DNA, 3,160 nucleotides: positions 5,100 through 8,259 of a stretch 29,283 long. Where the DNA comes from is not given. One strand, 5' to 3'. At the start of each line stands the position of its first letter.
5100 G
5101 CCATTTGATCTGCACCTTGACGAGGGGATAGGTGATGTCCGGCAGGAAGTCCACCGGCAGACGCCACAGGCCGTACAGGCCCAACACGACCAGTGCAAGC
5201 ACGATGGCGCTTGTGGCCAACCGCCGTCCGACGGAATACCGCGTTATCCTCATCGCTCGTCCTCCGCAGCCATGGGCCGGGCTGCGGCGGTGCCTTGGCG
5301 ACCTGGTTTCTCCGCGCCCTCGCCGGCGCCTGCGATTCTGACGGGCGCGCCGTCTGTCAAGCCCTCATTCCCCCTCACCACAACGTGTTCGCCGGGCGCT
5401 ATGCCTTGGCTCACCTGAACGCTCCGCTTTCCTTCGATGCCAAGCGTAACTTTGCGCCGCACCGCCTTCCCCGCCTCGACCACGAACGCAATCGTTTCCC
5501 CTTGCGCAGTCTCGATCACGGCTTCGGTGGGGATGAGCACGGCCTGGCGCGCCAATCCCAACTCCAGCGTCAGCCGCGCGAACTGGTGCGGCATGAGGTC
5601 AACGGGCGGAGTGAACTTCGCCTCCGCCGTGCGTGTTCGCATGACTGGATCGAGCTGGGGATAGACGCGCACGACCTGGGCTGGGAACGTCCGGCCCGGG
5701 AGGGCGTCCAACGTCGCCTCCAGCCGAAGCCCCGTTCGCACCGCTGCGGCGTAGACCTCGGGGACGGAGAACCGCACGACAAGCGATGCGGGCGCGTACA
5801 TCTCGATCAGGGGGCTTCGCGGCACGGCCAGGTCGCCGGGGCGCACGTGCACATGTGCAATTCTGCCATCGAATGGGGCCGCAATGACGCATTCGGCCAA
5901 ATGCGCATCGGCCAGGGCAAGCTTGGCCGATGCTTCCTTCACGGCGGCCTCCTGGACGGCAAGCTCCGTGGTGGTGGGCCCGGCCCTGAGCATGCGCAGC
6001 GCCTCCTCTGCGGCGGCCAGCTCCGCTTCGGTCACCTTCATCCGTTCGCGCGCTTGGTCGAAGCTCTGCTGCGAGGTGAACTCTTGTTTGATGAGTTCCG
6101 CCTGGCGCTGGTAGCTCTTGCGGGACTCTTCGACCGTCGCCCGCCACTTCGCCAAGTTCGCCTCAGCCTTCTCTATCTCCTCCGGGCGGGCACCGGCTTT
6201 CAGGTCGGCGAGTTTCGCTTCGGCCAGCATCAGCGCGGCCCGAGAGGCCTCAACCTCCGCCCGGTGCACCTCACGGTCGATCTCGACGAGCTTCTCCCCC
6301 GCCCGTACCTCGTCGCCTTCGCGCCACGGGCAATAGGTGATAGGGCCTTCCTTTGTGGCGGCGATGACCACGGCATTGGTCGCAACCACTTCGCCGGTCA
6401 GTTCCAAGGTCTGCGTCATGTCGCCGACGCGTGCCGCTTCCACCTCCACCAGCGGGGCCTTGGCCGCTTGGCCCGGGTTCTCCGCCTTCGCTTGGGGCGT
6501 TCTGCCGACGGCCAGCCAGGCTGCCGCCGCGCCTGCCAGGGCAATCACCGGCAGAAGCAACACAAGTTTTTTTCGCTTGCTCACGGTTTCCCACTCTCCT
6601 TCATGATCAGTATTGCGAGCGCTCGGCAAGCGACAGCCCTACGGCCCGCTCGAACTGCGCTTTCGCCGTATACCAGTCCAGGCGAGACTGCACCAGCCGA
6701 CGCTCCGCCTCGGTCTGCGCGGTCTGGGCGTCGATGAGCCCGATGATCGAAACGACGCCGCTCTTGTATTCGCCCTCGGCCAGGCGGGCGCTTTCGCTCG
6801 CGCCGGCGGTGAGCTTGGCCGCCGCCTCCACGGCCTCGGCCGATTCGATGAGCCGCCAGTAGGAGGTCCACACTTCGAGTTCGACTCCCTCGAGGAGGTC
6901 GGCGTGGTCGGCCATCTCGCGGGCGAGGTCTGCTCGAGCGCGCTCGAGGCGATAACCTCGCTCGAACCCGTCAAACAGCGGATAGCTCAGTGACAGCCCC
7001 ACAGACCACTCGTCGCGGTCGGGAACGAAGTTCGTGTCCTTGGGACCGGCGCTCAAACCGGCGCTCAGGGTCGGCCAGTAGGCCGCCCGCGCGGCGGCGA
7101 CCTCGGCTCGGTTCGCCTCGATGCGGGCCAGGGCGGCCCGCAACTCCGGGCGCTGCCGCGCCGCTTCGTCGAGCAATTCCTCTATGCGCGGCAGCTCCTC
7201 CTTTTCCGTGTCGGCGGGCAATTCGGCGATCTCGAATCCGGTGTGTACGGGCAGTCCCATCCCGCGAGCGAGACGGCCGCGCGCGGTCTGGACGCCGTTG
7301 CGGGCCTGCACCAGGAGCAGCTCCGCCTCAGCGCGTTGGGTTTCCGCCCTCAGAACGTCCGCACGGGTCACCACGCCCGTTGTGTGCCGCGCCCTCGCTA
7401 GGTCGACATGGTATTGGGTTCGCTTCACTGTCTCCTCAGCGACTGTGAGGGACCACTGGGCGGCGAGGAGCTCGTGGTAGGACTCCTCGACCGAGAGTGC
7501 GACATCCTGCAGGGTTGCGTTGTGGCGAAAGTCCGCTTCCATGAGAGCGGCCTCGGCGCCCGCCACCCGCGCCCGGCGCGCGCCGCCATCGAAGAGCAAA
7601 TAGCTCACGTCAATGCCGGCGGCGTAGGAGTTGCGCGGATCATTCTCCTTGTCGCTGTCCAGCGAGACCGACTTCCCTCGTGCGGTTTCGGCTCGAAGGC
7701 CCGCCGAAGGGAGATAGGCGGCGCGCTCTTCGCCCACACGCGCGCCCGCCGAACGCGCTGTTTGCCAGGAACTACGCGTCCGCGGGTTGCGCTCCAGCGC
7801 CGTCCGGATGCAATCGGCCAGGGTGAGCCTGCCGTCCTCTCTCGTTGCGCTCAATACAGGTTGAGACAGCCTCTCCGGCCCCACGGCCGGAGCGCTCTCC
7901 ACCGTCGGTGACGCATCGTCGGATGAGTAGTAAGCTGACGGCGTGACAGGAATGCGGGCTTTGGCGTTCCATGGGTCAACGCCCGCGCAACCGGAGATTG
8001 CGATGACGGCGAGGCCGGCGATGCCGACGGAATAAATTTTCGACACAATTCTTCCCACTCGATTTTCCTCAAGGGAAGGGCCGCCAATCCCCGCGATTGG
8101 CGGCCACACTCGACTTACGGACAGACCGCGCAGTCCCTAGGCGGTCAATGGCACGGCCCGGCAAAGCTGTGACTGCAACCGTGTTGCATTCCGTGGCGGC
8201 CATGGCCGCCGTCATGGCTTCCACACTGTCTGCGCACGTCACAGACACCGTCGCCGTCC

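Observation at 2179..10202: ECF sigma, ZAS anti-sigma, LTXXQ protein, His/Cys-rich secreted protein and a tripartite RND efflux pump in one co-directional array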

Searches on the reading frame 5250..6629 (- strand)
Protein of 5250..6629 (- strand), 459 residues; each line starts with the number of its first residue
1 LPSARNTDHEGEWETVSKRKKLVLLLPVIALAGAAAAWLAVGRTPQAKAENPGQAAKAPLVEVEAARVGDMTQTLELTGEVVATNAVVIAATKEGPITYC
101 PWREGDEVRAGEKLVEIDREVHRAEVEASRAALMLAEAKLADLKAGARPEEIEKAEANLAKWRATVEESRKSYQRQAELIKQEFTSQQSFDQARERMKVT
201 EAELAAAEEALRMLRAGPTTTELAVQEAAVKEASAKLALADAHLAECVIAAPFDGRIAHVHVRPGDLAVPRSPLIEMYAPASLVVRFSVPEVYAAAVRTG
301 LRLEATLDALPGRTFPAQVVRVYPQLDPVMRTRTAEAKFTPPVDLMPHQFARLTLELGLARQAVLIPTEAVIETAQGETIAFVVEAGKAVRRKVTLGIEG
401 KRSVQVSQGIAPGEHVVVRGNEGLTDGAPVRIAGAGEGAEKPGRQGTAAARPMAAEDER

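Call 5: search_protein_families(library=pfam, proteins=[window:5250-6629:-], max_evalue=0.01)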
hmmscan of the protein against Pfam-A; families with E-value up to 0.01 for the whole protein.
window:5250-6629:- (459 aa): 5 families
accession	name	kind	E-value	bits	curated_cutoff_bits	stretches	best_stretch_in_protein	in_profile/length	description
PF16576.10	HlyD_D23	-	8.1e-18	64.9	30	1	72-339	3-201/214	Barrel-sandwich domain of CusB or HlyD membrane-fusion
PF13437.12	HlyD_3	-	9.2e-14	52.5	22.2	1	248-342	1-96/106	HlyD family secretion protein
PF00529.27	CusB_dom_1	-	8.4e-05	23.2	26.5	1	215-417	12-88/89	Cation efflux system protein CusB domain 1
PF00364.28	Biotin_lipoyl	-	0.007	16.6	22.1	0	90-117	46-73/73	Biotin-requiring enzyme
PF13533.13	Biotin_lipoyl_2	-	0.0073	16.6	29.8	0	249-266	3-20/32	Biotin-lipoyl like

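Call 6: search_protein_families(library=ncbifam, proteins=[window:5250-6629:-], max_evalue=0.01)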
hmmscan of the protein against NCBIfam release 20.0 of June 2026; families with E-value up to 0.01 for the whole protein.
window:5250-6629:- (459 aa): 25 families
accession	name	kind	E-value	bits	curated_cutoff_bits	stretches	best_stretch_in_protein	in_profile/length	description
TIGR01730.1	RND_mfp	subfamily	7.5e-61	205.8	94.9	3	222-432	110-321/322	efflux RND transporter periplasmic adaptor subunit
NF002939.0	PRK03598.1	equivalog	6.9e-32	110.9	393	1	72-324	31-282/332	secretion protein HlyD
TIGR00999.1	8a0102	subfamily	5.4e-31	107.7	319.3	1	150-422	20-268/271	CzcB/NccB family metal efflux transporter periplasmic adaptor subunit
NF008589.1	PRK11556.1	equivalog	1.5e-24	86.7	391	3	226-432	172-387/392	MdtA/MuxA family multidrug efflux RND transporter periplasmic adaptor subunit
TIGR00998.1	8a0101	subfamily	2.3e-24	86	390.8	1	82-319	38-278/334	EmrA/EmrK family multidrug efflux transporter periplasmic adaptor subunit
NF007785.0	PRK10476.1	equivalog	1.4e-22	80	376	1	81-277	43-239/347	multidrug transporter subunit MdtN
NF033138.2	RND-peri-MexC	equivalog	2.2e-17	63.2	625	2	345-431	283-370/375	MexC family multidrug efflux RND transporter periplasmic adaptor subunit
NF007362.0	PRK09859.1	equivalog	4.6e-15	55.6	738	3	150-210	99-159/385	multidrug transporter subunit MdtE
NF008606.0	PRK11578.1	equivalog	1.5e-14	53.9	342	1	63-419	38-363/371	macrolide transporter subunit MacA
NF007132.1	PRK09578.1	equivalog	1.5e-14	53.6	512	2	227-441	154-384/396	MexX/AxyX family multidrug efflux RND transporter periplasmic adaptor subunit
TIGR02971.1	heterocyst_DevB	subfamily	1.1e-13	51.4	129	1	102-313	32-270/327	ABC exporter membrane fusion protein, DevB family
NF011715.0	PRK15136.1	equivalog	1.9e-12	46.5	563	1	81-304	56-273/390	multidrug efflux MFS transporter periplasmic adaptor subunit EmrA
NF007303.0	PRK09783.1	subfamily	1.6e-11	43.3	390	1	248-421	216-389/414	copper/silver efflux system membrane fusion protein CusB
NF000272.2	OqxA_adapt_sub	exception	4.6e-11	42.3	835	2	345-422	291-368/391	multidrug efflux RND transporter periplasmic adaptor subunit OqxA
NF011604.1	PRK15030.1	equivalog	8.6e-11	41.4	765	1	341-433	283-376/397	multidrug efflux RND transporter periplasmic adaptor subunit AcrA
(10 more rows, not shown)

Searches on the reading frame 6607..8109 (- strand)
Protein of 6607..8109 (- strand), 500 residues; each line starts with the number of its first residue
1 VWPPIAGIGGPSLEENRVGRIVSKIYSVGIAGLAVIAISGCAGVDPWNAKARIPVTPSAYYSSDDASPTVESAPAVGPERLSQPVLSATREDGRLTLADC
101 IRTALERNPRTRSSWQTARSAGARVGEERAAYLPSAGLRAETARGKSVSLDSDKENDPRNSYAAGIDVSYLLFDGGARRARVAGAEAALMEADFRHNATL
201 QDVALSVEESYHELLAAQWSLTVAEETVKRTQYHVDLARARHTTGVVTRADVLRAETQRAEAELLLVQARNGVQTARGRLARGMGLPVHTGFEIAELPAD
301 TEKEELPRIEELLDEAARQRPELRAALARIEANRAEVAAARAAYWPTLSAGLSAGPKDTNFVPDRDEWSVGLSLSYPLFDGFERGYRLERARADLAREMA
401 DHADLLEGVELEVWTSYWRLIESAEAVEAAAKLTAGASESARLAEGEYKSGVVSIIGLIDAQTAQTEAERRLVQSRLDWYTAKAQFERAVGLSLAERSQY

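Call 5: search_protein_families(library=pfam, proteins=[window:6607-8109:-], max_evalue=0.01)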
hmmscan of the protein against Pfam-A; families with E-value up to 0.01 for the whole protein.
window:6607-8109:- (500 aa): 1 family
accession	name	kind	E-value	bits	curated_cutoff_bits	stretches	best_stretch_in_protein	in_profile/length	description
PF02321.23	OEP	-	2.1e-67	227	22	2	310-491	2-187/187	Outer membrane efflux protein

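Call 6: search_protein_families(library=ncbifam, proteins=[window:6607-8109:-], max_evalue=0.01)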
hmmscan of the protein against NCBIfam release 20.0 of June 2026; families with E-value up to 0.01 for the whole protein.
window:6607-8109:- (500 aa): 9 families
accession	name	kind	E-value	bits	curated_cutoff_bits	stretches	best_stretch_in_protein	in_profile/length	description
TIGR01844.1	type_I_sec_TolC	subfamily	6e-57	193.5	225.15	1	95-491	3-398/414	TolC family outer membrane protein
TIGR01845.1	outer_NodT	subfamily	9.7e-42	143.3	210.05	1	35-491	4-458/460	efflux transporter outer membrane subunit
NF007002.0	PRK09465.1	equivalog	4.9e-25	88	495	1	97-491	26-424/460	outer membrane channel protein TolC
NF033143.1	efflux_OM_AdeK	equivalog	3.3e-15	55.8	900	2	318-473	282-441/480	multidrug efflux RND transporter AdeIJK outer membrane channel subunit AdeK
NF033142.1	efflux_OM_AdeC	exception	3.9e-12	45.5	975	2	217-472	182-440/465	multidrug efflux RND transporter AdeABC outer membrane channel subunit AdeC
NF052390.1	efflux_OMP_AbuO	equivalog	8.2e-09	34.7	700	2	199-491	136-431/447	multidrug efflux outer membrane protein AbuO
NF007347.1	PRK09837.1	subfamily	6e-08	32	598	1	137-465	102-430/461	Cu(I)/Ag(I) efflux RND transporter outer membrane protein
NF045679.1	DiMtlExpIhpA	equivalog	5.2e-07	28.7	650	1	83-493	19-415/424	divalent metal ion exporter subunit IhpA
NF007390.0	PRK09915.1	equivalog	7.7e-07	28.2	597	1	176-464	159-449/488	MdtP family multidrug efflux transporter outer membrane subunit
